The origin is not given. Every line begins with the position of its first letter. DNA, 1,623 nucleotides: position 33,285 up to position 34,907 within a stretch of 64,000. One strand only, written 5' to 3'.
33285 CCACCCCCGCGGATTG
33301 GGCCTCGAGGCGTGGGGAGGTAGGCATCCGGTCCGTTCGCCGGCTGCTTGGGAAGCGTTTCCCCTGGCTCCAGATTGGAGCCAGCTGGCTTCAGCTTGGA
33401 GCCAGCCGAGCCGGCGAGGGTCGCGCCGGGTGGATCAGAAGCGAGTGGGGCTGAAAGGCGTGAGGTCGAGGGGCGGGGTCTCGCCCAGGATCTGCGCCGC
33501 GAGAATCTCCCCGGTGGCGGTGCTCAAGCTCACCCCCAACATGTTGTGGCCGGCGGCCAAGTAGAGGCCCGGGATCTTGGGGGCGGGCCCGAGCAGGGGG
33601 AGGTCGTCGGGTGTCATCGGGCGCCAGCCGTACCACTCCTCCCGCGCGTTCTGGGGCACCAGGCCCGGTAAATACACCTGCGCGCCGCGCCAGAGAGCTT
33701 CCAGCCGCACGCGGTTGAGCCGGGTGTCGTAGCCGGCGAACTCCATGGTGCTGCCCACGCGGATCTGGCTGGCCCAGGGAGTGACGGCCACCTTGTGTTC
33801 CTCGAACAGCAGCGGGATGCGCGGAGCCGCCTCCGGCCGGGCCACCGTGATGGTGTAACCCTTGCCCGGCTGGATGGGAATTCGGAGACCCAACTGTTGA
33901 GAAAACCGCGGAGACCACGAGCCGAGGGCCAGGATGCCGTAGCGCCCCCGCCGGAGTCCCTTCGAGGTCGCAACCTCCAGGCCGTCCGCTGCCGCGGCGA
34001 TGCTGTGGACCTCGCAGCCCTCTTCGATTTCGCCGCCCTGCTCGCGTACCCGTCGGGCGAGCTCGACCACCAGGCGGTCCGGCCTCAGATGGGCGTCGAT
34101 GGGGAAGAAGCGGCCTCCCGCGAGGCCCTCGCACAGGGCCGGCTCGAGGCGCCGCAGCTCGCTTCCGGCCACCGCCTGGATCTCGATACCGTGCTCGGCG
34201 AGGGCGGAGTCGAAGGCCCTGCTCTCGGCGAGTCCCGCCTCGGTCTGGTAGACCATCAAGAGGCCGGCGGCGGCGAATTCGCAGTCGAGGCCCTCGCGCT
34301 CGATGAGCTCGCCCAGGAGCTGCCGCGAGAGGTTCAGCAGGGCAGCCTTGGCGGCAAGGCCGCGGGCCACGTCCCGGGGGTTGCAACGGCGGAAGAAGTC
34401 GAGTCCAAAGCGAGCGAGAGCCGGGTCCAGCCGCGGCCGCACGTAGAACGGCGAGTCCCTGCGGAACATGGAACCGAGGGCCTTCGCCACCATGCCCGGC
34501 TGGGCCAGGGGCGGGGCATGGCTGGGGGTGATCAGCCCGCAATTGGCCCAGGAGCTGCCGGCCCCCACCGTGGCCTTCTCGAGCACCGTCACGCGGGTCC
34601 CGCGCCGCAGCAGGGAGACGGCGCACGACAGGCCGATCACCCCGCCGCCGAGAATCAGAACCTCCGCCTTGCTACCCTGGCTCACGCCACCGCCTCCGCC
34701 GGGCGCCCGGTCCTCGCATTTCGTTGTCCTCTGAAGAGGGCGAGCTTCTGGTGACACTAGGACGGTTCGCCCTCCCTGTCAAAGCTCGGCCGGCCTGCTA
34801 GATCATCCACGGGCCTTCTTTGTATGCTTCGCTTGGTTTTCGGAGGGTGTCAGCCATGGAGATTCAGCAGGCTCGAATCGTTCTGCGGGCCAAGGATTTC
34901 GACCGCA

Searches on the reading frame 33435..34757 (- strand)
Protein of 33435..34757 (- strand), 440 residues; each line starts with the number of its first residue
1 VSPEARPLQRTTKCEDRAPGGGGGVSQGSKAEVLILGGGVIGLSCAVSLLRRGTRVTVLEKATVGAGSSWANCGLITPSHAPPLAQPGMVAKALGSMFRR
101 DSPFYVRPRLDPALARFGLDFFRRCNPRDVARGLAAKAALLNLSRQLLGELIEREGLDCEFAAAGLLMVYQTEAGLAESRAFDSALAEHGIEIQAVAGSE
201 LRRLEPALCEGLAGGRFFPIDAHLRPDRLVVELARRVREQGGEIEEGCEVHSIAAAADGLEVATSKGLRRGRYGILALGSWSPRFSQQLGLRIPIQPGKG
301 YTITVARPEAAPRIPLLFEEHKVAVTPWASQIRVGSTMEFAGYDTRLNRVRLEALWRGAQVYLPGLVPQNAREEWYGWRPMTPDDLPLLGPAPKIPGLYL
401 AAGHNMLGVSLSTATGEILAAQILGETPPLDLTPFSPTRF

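Call 72: search_protein_families(library=pfam, proteins=[window:33435-34757:-], max_evalue=0.001)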
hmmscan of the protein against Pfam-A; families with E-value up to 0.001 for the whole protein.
window:33435-34757:- (440 aa): 10 families
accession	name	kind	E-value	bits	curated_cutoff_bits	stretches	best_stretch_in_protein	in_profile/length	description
PF01266.30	DAO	-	2.4e-71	241.5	27.9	1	33-421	2-352/353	FAD dependent oxidoreductase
PF03486.20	HI0933_like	-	1.4e-06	28.4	50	0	32-62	2-32/244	HI0933-like protein Rossmann domain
PF13738.12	Pyr_redox_3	-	2.9e-06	27.2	30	0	34-66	1-34/305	Pyridine nucleotide-disulphide oxidoreductase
PF00070.33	Pyr_redox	-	3.1e-05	24.8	22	1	33-61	2-30/82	Pyridine nucleotide-disulphide oxidoreductase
PF00890.30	FAD_binding_2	-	3.3e-05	23.7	20.4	1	33-82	2-52/414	FAD binding domain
PF13450.12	NAD_binding_8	-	0.00011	22.8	21.9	1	35-64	1-30/68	NAD(P)-binding Rossmann-like domain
PF07992.20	Pyr_redox_2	-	0.00025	21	26.1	1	30-62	142-174/291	Pyridine nucleotide-disulphide oxidoreductase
PF01593.30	Amino_oxidase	-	0.0004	20.2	19.8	0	42-61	3-22/443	Flavin containing amine oxidoreductase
PF01262.27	AlaDh_PNT_C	-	0.00041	20.3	23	1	23-61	21-59/214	Alanine dehydrogenase/PNT, C-terminal domain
PF01494.25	FAD_binding_3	-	0.00047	19.9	22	0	31-63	2-34/349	FAD binding domain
